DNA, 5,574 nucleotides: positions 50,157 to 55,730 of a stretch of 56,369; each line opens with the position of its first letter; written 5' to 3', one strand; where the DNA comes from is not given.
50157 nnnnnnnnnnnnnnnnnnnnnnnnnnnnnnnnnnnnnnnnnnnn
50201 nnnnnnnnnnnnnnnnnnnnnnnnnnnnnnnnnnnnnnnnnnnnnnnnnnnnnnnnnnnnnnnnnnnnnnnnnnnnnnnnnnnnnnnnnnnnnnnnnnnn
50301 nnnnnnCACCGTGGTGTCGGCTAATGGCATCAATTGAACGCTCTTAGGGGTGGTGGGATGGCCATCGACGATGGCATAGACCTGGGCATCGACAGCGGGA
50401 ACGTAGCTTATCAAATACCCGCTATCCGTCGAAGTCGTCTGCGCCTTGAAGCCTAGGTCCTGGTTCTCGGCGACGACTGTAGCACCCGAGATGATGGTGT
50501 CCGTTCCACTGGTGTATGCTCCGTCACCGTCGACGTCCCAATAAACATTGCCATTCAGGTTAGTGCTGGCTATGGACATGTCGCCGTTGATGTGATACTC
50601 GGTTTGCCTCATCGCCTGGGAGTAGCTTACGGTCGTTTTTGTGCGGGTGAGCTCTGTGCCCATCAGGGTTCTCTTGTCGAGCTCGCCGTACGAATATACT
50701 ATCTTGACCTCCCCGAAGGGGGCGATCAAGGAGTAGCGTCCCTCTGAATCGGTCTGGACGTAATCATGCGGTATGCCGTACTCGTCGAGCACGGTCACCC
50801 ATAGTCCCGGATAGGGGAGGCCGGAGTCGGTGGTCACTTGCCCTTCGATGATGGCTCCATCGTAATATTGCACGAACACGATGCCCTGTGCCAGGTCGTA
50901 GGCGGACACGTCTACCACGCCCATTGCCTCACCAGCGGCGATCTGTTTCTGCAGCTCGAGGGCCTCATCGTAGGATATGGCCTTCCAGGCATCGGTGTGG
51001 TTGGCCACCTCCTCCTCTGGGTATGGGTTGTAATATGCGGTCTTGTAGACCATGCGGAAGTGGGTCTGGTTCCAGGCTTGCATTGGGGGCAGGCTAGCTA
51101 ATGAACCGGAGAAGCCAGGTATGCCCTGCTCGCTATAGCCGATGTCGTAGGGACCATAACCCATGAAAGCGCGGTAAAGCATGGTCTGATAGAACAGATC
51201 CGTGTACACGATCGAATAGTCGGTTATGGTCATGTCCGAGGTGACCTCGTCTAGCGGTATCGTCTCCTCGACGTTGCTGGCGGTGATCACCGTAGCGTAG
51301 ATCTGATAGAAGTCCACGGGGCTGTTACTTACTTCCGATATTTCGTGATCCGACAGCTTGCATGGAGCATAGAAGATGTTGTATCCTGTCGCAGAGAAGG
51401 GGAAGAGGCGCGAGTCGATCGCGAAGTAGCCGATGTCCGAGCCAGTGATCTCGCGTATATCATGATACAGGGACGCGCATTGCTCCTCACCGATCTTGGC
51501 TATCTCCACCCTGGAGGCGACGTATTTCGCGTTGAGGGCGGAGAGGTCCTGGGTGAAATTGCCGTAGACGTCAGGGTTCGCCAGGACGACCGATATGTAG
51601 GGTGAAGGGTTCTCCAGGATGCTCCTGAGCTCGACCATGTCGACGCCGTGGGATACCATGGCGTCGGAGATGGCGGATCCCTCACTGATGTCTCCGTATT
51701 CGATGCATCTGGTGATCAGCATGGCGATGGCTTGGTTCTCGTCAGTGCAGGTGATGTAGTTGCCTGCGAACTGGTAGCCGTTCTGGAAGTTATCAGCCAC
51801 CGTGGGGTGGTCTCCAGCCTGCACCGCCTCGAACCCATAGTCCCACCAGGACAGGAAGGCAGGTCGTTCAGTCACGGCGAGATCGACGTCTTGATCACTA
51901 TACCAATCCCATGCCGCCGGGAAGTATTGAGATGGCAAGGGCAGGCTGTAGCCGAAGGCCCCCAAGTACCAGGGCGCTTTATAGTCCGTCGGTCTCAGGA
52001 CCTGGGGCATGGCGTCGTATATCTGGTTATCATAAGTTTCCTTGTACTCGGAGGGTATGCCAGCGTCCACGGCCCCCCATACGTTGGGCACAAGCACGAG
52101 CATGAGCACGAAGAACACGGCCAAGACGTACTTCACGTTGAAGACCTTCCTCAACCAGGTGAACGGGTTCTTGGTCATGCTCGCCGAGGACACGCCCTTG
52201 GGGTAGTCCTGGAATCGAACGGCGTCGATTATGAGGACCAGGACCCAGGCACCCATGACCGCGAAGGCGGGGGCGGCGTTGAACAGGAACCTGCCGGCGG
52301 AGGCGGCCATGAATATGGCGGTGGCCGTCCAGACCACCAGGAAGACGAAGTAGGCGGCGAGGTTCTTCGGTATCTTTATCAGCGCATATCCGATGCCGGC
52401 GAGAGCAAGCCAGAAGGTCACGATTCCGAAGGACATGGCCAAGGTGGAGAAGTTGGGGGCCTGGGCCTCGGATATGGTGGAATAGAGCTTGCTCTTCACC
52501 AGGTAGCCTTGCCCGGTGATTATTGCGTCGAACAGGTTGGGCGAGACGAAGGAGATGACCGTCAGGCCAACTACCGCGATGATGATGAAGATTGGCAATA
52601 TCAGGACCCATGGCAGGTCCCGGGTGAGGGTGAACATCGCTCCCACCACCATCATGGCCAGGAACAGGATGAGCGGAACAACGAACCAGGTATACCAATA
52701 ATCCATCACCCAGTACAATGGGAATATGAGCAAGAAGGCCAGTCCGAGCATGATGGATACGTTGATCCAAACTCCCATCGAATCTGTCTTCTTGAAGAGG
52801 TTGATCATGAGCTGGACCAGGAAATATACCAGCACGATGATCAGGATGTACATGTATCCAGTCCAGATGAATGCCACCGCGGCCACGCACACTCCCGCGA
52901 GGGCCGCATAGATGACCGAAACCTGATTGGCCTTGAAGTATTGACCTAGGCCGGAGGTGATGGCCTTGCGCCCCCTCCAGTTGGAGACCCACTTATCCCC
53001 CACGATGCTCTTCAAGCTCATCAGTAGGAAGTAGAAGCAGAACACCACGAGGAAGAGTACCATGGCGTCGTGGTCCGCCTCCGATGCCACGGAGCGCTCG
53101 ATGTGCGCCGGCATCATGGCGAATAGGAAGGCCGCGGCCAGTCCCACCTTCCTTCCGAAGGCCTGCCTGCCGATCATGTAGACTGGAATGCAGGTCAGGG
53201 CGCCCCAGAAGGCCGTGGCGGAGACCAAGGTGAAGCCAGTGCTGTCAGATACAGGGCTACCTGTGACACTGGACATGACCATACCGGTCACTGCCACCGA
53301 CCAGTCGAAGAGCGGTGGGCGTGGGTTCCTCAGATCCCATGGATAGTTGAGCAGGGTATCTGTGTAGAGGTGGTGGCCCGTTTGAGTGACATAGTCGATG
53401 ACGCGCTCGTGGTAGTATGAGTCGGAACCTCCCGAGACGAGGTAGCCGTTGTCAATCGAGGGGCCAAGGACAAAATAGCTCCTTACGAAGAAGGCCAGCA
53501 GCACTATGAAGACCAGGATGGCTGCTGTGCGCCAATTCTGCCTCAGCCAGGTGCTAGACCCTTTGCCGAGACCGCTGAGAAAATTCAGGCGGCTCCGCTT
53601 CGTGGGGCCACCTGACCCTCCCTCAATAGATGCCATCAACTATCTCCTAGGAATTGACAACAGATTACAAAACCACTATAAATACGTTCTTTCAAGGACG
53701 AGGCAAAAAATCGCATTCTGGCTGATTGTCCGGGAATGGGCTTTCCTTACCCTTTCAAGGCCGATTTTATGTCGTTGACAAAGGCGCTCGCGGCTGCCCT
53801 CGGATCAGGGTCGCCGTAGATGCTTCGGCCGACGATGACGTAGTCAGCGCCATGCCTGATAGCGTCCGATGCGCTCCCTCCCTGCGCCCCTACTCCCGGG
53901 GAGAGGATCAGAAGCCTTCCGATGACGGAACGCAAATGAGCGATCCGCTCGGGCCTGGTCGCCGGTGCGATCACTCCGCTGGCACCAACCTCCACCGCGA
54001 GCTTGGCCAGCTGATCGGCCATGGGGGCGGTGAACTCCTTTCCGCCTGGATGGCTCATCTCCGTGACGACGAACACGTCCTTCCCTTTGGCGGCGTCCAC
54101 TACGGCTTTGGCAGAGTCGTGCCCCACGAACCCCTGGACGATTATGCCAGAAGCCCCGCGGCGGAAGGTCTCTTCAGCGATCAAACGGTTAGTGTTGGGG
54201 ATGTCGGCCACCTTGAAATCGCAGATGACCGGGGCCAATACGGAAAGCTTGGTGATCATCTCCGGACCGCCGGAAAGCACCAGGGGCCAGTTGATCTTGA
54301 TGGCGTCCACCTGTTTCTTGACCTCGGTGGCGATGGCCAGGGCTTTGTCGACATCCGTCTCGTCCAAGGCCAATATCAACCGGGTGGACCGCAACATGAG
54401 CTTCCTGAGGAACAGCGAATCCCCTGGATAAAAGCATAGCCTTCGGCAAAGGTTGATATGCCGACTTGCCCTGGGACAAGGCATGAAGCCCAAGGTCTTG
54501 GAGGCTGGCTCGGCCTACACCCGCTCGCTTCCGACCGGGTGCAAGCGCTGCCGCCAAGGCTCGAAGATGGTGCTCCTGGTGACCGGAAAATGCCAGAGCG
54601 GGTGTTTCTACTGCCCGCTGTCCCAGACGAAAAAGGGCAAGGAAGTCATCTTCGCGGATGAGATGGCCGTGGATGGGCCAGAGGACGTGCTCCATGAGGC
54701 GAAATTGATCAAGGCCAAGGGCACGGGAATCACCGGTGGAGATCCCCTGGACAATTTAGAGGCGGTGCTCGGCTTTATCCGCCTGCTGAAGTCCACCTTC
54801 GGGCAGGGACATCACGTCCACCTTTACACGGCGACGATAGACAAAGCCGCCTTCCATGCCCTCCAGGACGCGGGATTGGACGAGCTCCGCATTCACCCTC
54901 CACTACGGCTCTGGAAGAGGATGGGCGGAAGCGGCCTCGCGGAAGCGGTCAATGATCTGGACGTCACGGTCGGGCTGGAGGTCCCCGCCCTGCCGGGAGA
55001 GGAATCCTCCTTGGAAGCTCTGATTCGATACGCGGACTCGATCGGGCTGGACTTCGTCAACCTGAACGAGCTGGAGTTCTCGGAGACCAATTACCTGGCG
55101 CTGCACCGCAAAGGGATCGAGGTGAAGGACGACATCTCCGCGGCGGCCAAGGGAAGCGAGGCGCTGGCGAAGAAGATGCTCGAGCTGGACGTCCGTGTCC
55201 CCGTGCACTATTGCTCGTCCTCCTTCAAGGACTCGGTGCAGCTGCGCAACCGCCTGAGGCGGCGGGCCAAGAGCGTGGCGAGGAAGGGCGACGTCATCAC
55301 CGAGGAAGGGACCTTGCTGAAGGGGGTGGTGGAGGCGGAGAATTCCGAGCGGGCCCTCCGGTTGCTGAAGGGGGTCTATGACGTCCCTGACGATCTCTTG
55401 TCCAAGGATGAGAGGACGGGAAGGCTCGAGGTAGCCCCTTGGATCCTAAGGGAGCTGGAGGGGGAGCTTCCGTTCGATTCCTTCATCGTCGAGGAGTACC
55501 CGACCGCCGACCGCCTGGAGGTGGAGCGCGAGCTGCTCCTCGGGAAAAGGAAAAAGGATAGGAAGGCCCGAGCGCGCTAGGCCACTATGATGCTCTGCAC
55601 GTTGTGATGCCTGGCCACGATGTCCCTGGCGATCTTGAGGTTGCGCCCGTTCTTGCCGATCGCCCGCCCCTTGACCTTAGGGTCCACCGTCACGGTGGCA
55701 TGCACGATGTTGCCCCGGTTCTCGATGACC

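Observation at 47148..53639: Giant AglB: STT3 oligosaccharyltransferase fused to a ~1,240-aa Ig-like repeat array and a second, C-terminal membrane anchor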

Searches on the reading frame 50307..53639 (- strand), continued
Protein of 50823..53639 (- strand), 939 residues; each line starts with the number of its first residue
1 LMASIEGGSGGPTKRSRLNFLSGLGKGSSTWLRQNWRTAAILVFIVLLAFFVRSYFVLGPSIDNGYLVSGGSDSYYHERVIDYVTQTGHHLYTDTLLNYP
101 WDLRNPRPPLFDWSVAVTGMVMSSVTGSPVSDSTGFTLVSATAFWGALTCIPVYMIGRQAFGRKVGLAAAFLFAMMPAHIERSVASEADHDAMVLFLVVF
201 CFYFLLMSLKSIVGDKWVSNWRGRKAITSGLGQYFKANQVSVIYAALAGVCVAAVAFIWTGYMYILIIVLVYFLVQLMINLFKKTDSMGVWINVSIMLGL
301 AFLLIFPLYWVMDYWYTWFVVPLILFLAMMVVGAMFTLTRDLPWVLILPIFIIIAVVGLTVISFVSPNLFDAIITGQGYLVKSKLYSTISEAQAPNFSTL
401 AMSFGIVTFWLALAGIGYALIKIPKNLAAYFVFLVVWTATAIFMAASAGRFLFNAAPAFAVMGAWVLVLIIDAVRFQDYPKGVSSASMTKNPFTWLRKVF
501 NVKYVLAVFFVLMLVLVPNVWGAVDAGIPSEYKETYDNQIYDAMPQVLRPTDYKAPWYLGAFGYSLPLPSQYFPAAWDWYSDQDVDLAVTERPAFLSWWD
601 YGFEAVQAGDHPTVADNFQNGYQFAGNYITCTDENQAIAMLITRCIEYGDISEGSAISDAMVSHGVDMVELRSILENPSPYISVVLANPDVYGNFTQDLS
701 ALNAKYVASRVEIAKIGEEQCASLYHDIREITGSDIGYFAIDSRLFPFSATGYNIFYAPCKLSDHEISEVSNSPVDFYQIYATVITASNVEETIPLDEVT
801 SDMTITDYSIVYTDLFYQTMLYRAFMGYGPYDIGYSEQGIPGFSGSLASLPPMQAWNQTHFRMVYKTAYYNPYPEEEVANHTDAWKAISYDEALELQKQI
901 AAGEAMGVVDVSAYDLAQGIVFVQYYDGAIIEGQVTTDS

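Call 72: predict_structure(alignment_id=A4)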
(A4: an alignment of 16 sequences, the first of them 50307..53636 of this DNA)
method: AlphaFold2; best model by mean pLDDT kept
length: 1110 residues; sequences in the alignment: 16
mean_pLDDT: 72.3   pTM: 0.51
mean pLDDT of the five models: 72.3, 68.8, 67.6, 65.5, 53.9
residues with pLDDT >= 90: 160; 70-90: 568; 50-70: 217; < 50: 165
segments of 3 or more residues with pLDDT < 50: 1-27, 67-71, 93-103, 373-391, 552-620, 743-753, 880-883, 911-917, 1106-1110
pLDDT, mean of each block of 10 residues (from residue 1): 26 37 45 76 87 68 51 63 76 42 63 87 82 81 86 90 88 77 59 90 92 78 83 87 93 85 84 84 81 93 88 72 84 80 70 69 61 44 35 62 78 80 74 86 71 85 85 63 54 60 68 70 64 62 65 45 36 31 32 30 26 28 75 89 79 89 93 88 89 84 90 91 88 60 43 59 74 76 85 80 75 82 76 72 67 83 64 67 50 76 75 46 84 87 89 88 90 90 85 88 84 88 83 73 72 85 84 82 85 84 50
secondary structure, 60 per line:
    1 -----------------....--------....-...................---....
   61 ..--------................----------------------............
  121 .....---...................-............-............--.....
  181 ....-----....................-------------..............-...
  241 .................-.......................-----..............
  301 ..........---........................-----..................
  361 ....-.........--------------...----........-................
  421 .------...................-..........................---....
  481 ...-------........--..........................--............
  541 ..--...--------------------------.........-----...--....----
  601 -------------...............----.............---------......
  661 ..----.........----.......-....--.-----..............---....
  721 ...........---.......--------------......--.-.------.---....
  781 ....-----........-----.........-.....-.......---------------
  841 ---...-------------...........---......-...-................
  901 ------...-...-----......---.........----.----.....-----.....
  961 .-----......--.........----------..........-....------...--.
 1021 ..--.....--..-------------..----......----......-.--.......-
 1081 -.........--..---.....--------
elements in order (helices of 4 or more, strands of 3 or more residues): H18-21 H30-33 H35-53 H57-62 H71-86 H109-125 H129-147 H149-160 H162-173 H176-184 H190-209 H223-236 H238-257 H259-281 H287-310 H314-337 H343-364 H366-374 H396-403 H405-421 H428-446 H448-473 H477-483 H491-498 H501-526 H529-542 H574-582 E593-596 H614-628 H633-645 H655-662 H667-675 H680-686 H688-691 H700-713 H717-731 E735-741 H756-761 E777-784 E790-794 E803-811 H813-817 H819-825 E860-870 H874-879 E885-888 H889-900 E907-909 E919-924 E928-936 E946-950 E956-961 E967-972 E975-983 E994-1003 H1005-1008 E1015-1017 E1020-1022 E1025-1029 E1053-1058 E1063-1068 E1073-1079 E1082-1090 E1098-1102

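Call 75: fold_search(model_id=the predicted structure, library=pdb)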
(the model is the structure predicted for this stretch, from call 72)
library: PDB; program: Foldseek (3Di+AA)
matches with E <= 10: 485; with E <= 0.001: 28
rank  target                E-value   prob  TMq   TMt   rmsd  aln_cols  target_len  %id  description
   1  7e9s_A                2.8e-21  1.00  0.41  0.51  20.0      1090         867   14  Archaeal oligosaccharyltransferase AglB from Archaeoglobus fulgidus in complex with an inhibitory peptide and a dolich (released 2021-09-08)
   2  3wak                  5.1e-20  1.00  0.39  0.49  20.3      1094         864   14  Crystal structure of the Archaeoglobus fulgidus oligosaccharyltransferase (O29867_ARCFU) in the apo form (released 2013-10-30)
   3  5gmy_A                3.4e-19  1.00  0.36  0.46  20.9      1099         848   14  Crystal structure of the Archaeoglobus fulgidus oligosaccharyltransferase (O29867_ARCFU) tethered with an acceptor pep (released 2017-02-01)
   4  3waj                  5.9e-18  1.00  0.34  0.46  20.9      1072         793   14  Crystal structure of the Archaeoglobus fulgidus oligosaccharyltransferase (O29867_ARCFU) complex with Zn and sulfate (released 2013-10-30)
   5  9n9j_I                6.8e-13  1.00  0.35  0.52  11.2       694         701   14  Structure of a GRP94 folding intermediate engaged with a CCDC134- and FKBP11-bound secretory translocon (released 2025-11-19)
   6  8b6l_I                1.2e-12  1.00  0.35  0.54  16.3       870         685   13  Subtomogram average of the human Sec61-TRAP-OSTA-translocon (released 2022-12-07)
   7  8agc_A                1.4e-12  1.00  0.33  0.51  16.3       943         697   14  Structure of yeast oligosaccharylransferase complex with lipid-linked oligosaccharide and non-acceptor peptide bound (released 2022-12-07)
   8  8age_A                1.1e-11  1.00  0.30  0.48  17.8       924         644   14  Structure of yeast oligosaccharylransferase complex with acceptor peptide bound (released 2022-12-07)
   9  6s7t_A                2.0e-11  1.00  0.33  0.50  11.4       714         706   15  Cryo-EM structure of human oligosaccharyltransferase complex OST-B (released 2019-12-18)
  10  8pn9_A                3.9e-11  1.00  0.31  0.50  17.9       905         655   12  Structure of human oligosaccharyltransferase OST-A complex bound to NGI-1 (released 2024-05-08)
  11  7oci_F                5.4e-11  1.00  0.31  0.50  17.4       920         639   14  Cryo-EM structure of yeast Ost6p containing oligosaccharyltransferase complex (released 2022-02-16)
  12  6s7o_A                1.4e-10  1.00  0.31  0.50  17.8       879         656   13  Cryo-EM structure of human oligosaccharyltransferase complex OST-A (released 2019-12-18)
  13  6ftg_5                2.2e-10  1.00  0.34  0.55   9.9       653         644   15  Subtomogram average of OST-containing ribosome-translocon complexes from canine rough microsomal membranes (released 2018-03-21)
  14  6ezn_F                3.4e-10  1.00  0.31  0.49  17.6       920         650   13  Cryo-EM structure of the yeast oligosaccharyltransferase (OST) complex (released 2018-01-17)
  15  8agb_A                5.4e-10  1.00  0.29  0.47  18.1       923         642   14  Structure of yeast oligosaccharylransferase complex with lipid-linked oligosaccharide bound (released 2022-12-07)
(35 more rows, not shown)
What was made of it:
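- On AglB/STT3/PglB oligosaccharyltransferase (GT-C, GT66): Foldseek top hits are AfAglB-L, STT3A/B and PglB (call 75).
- Closest known: Archaeoglobus fulgidus AglB-L. Same: It is the best structural match (call 75).
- Checked: Enzyme part, fold: the Foldseek top hits for the AF2 model of residues 1-1110 are AfAglB-L 7e9s, 3wak and 5gmy (E 3e-21 to 3e-19), followed by eukaryotic STT3 and then PglB (calls 72, 75).
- AF2 model plus Foldseek: top hits are AfAglB-L, then STT3A/B, then PglB (calls 72, 75).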

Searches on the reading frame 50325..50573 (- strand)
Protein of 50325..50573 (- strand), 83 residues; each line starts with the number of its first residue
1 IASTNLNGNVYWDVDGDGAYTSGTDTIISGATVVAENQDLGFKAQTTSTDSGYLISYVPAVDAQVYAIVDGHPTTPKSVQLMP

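Call 89: search_protein_families(library=pfam, proteins=[window:50325-50573:-], max_evalue=0.05)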
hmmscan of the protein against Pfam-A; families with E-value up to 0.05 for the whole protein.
window:50325-50573:- (83 aa): 1 family
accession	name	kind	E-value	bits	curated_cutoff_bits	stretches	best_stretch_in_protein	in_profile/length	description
PF13620.12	CarboxypepD_reg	-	0.00031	21.5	32.3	1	22-81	8-69/82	Carboxypeptidase regulatory-like domain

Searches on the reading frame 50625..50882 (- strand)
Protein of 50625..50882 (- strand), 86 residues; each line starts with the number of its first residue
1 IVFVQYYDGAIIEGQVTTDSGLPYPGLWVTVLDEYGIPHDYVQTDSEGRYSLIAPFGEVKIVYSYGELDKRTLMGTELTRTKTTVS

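Call 89: search_protein_families(library=pfam, proteins=[window:50625-50882:-], max_evalue=0.05)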
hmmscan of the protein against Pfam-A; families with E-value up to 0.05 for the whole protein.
window:50625-50882:- (86 aa): 4 families
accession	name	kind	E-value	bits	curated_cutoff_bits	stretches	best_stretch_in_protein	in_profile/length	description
PF13620.12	CarboxypepD_reg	-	1.2e-07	32.4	32.3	1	12-83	2-74/82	Carboxypeptidase regulatory-like domain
PF07210.18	DUF1416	-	0.0064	16.8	23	1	8-65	18-76/97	Protein of unknown function (DUF1416)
PF13715.12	CarbopepD_reg_2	-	0.014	15.8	32.2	1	12-66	1-53/88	CarboxypepD_reg-like domain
PF25020.1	TTR_TEN1-4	-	0.041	14.2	27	0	10-54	7-49/86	Teneurin TTR-like domain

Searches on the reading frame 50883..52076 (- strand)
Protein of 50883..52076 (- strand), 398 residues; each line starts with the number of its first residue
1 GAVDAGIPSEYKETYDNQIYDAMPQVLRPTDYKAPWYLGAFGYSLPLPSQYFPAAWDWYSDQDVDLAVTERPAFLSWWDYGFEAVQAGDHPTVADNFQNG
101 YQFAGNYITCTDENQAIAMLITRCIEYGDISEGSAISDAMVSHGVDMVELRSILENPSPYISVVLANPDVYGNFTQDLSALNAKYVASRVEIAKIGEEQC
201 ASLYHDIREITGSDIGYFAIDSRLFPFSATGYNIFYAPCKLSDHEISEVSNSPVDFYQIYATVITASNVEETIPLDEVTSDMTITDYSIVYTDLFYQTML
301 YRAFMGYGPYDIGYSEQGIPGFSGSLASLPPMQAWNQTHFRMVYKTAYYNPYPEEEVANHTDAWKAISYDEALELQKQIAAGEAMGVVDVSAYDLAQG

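Call 90: search_protein_families(library=pfam, proteins=[window:50883-52076:-], max_evalue=0.05)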
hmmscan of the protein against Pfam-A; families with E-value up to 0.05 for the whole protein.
window:50883-52076:- (398 aa): 2 families
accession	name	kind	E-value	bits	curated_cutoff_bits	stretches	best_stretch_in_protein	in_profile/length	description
PF22627.1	AglB_core-like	-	0.0008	20.2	27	1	73-120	46-96/111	AglB core domain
PF21436.2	STT3-PglB_core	-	0.017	16.1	23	1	75-135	6-67/131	STT3/PglB/AglB core domain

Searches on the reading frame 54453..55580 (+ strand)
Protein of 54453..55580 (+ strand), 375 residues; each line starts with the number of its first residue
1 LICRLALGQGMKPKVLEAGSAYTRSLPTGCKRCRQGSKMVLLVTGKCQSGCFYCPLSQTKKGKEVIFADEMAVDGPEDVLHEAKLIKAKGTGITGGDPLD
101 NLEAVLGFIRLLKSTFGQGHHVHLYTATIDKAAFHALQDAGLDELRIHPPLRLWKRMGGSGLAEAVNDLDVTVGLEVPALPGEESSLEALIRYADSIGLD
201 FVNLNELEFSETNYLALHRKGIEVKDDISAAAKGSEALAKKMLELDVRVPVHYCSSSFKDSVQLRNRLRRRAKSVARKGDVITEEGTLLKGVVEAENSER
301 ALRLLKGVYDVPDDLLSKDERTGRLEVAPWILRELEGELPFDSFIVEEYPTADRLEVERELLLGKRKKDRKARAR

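Call 24: search_protein_families(library=pfam, proteins=[window:54453-55580:+], max_evalue=0.01)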
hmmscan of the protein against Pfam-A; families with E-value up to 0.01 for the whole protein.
window:54453-55580:+ (375 aa): 2 families
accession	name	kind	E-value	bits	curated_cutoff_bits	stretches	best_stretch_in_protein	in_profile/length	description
PF04055.27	Radical_SAM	-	3.3e-09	37.6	29.5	1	43-147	3-107/166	Radical SAM superfamily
PF13353.11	Fer4_12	-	7.4e-06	26.7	22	1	36-128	5-92/137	4Fe-4S single cluster domain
